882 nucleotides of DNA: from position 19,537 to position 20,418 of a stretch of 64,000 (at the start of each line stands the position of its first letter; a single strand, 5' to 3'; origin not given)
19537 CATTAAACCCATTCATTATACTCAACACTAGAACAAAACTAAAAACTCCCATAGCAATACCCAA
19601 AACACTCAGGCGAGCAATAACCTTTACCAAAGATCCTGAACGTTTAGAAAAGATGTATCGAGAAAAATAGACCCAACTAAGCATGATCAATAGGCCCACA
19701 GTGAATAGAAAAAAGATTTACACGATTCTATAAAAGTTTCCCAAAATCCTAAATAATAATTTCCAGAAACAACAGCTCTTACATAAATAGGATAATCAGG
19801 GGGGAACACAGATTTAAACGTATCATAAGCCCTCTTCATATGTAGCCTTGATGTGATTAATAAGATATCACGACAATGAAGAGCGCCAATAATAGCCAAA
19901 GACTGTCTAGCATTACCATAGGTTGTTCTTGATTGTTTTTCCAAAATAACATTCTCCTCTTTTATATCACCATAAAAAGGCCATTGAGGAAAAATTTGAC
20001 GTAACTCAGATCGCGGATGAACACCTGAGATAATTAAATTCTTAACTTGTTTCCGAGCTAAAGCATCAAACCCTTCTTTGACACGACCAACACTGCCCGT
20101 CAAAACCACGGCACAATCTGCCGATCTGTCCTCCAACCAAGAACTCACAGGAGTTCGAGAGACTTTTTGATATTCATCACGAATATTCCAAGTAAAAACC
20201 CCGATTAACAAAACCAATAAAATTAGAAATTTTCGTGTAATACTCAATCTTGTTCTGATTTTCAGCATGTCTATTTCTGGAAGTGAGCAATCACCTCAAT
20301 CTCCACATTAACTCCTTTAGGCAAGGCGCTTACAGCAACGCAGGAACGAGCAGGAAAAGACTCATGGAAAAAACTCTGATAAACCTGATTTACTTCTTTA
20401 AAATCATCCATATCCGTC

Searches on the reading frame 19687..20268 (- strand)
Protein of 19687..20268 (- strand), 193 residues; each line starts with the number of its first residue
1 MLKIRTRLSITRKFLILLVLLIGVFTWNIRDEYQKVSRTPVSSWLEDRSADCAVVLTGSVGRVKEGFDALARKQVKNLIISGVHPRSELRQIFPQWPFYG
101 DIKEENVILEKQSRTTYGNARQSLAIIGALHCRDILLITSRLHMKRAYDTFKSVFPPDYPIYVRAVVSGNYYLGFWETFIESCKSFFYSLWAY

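Call 75: search_protein_families(library=pfam, proteins=[window:19687-20268:-], max_evalue=0.0001)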
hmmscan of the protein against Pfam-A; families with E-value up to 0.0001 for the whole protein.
window:19687-20268:- (193 aa): 1 family
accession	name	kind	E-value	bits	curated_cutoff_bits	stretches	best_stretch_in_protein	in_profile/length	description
PF02698.23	DUF218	-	7.7e-15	55.4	27.6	1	51-155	1-104/133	DUF218 domain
